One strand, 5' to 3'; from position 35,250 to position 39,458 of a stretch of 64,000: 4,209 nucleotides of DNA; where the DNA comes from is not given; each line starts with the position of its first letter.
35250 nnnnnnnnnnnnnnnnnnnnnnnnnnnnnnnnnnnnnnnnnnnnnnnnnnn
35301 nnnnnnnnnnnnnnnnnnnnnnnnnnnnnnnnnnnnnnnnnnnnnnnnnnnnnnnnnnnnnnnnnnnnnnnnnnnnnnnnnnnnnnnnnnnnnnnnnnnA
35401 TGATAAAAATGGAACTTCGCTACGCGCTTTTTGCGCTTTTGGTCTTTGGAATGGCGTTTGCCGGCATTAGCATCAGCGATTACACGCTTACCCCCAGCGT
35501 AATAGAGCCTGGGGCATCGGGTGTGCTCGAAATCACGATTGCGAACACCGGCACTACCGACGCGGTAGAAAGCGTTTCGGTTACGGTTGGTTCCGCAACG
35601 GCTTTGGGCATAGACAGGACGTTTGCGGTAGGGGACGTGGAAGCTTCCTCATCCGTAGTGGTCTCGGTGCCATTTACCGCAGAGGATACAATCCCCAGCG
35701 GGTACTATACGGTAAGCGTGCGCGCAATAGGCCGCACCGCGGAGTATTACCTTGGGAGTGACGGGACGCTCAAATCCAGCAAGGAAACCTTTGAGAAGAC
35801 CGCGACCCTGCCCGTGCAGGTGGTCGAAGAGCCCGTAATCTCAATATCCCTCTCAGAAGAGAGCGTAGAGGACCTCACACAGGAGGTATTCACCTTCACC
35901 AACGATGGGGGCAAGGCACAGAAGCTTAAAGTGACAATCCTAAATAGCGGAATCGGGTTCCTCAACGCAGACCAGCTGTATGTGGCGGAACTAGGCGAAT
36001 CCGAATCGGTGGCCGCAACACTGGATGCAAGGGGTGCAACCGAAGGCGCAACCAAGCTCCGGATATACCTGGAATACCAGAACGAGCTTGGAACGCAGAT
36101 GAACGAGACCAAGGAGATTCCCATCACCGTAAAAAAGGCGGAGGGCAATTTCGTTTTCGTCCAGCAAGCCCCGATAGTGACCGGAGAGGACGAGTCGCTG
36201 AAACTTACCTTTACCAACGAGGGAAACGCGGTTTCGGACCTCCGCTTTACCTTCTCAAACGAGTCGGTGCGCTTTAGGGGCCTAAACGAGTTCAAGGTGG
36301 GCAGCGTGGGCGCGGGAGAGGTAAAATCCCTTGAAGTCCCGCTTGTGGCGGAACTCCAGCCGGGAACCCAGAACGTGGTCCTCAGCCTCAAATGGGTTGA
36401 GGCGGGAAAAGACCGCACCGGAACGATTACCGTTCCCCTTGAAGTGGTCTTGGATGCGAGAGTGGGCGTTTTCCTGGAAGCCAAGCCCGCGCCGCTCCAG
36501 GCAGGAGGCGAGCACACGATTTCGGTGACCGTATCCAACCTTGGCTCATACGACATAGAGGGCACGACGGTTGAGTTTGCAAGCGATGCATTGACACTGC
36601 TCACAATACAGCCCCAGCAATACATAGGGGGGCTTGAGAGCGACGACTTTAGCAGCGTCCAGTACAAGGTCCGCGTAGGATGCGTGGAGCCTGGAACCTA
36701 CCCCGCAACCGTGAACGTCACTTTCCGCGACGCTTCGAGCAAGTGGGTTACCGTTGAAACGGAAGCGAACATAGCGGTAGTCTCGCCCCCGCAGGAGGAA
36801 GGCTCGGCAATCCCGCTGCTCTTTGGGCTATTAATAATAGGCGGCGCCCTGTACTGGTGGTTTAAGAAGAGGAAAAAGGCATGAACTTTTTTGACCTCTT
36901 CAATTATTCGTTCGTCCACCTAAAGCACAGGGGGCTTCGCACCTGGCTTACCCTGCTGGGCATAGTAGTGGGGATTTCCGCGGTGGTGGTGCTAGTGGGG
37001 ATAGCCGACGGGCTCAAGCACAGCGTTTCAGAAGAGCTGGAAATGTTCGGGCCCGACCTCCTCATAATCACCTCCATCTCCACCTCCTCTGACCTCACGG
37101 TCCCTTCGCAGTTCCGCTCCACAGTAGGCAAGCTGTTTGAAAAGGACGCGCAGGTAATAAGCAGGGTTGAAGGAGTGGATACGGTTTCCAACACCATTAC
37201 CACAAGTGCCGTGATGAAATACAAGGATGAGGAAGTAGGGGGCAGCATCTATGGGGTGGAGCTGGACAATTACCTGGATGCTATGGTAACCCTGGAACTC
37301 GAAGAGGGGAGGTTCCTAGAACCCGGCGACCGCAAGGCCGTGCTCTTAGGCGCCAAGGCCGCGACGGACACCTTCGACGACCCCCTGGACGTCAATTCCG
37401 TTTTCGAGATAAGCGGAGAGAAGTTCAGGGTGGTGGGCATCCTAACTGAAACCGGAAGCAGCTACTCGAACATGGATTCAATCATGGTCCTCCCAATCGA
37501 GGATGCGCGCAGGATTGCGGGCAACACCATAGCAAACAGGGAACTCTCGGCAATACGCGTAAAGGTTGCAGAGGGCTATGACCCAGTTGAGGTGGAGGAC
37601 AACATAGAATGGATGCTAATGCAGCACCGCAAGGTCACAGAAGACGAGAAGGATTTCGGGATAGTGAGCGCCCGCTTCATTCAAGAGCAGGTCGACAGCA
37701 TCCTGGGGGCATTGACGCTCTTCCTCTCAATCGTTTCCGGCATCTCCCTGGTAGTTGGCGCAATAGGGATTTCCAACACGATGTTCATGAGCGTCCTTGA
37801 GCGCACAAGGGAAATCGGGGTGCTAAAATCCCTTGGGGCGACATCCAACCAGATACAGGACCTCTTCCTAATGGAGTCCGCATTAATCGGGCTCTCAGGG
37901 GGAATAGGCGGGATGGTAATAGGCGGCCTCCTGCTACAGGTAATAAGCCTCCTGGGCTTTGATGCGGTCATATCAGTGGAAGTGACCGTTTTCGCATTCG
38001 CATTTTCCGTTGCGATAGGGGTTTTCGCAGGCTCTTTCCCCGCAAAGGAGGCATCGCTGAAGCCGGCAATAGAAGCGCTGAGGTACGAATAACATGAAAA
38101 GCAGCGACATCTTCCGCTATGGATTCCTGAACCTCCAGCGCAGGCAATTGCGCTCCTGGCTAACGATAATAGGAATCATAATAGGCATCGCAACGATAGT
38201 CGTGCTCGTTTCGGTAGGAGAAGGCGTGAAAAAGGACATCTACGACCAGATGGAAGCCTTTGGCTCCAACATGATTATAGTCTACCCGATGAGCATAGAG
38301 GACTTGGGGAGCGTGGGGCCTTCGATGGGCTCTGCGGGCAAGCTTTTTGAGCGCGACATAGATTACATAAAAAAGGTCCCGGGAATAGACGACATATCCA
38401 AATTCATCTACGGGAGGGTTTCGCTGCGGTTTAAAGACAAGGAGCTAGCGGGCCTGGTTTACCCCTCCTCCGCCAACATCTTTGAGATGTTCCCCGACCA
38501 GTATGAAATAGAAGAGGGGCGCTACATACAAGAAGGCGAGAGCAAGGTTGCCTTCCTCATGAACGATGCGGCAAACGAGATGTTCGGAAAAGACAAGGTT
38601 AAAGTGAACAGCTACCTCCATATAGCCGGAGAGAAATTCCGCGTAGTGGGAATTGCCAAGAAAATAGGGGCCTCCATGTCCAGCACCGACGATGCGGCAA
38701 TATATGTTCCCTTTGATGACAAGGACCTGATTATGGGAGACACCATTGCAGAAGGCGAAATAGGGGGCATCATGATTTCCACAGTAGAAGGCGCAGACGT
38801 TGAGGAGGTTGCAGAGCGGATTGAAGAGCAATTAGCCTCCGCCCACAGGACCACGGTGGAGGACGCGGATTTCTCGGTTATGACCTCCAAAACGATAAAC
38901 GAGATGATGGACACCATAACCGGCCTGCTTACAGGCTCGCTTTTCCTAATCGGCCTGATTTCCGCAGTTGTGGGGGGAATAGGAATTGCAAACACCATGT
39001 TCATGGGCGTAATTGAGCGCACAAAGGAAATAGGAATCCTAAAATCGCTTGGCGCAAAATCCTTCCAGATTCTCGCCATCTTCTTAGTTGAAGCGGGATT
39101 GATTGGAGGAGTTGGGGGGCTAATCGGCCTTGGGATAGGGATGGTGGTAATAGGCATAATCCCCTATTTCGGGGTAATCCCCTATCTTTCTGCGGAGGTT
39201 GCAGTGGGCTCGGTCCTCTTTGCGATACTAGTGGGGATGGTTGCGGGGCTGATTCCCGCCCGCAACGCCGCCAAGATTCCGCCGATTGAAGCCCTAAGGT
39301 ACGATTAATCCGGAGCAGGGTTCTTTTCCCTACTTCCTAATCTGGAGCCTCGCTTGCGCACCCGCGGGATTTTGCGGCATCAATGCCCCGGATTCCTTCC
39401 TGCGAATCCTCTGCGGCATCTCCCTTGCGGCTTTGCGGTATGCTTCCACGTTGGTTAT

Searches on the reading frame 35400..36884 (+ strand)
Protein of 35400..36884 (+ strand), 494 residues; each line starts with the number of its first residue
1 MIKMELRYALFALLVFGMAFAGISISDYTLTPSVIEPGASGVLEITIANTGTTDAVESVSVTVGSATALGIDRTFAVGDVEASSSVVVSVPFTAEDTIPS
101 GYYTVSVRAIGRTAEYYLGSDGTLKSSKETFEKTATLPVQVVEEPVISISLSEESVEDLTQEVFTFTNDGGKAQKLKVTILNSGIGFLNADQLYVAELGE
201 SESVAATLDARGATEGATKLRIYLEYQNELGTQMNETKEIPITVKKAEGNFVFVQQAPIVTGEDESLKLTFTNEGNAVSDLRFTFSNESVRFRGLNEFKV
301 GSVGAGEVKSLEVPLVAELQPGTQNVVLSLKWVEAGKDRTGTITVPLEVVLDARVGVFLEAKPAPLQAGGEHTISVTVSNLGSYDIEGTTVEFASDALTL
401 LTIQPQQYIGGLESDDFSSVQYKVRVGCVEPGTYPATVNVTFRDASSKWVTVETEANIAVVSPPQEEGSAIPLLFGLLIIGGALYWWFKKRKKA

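Call 17: search_protein_families(library=pfam, proteins=[window:35400-36884:+], max_evalue=0.001)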
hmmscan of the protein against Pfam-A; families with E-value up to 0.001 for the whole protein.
window:35400-36884:+ (494 aa): 2 families
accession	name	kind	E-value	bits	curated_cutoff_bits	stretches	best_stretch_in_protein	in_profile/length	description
PF07705.17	CARDB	-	7.2e-09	36.2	22.7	0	361-440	10-83/101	CARDB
PF22544.2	HYDIN_VesB_CFA65-like_Ig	-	0.00046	20.8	25.5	0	151-227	12-89/100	HYDIN/CFA65/VesB-like, Ig-like domain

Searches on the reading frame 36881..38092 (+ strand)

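Call 17: search_protein_families(library=pfam, proteins=[window:36881-38092:+], max_evalue=0.001)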
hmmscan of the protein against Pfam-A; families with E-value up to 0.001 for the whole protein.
window:36881-38092:+ (403 aa): 2 families
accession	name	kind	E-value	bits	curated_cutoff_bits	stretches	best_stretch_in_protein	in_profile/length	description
PF12704.14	MacB_PCD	-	2.6e-28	100.2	27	1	21-243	1-205/207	MacB-like periplasmic core domain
PF02687.27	FtsX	-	3.3e-18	66.3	25.5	1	284-392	2-116/120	FtsX-like permease C-terminal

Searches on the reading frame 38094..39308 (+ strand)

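Call 17: search_protein_families(library=pfam, proteins=[window:38094-39308:+], max_evalue=0.001)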
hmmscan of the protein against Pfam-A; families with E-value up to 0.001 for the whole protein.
window:38094-39308:+ (404 aa): 2 families
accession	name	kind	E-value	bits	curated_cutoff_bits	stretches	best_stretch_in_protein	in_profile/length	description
PF12704.14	MacB_PCD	-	2.4e-31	110.1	27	1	21-245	1-206/207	MacB-like periplasmic core domain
PF02687.27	FtsX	-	9.9e-18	64.8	25.5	1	285-397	2-120/120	FtsX-like permease C-terminal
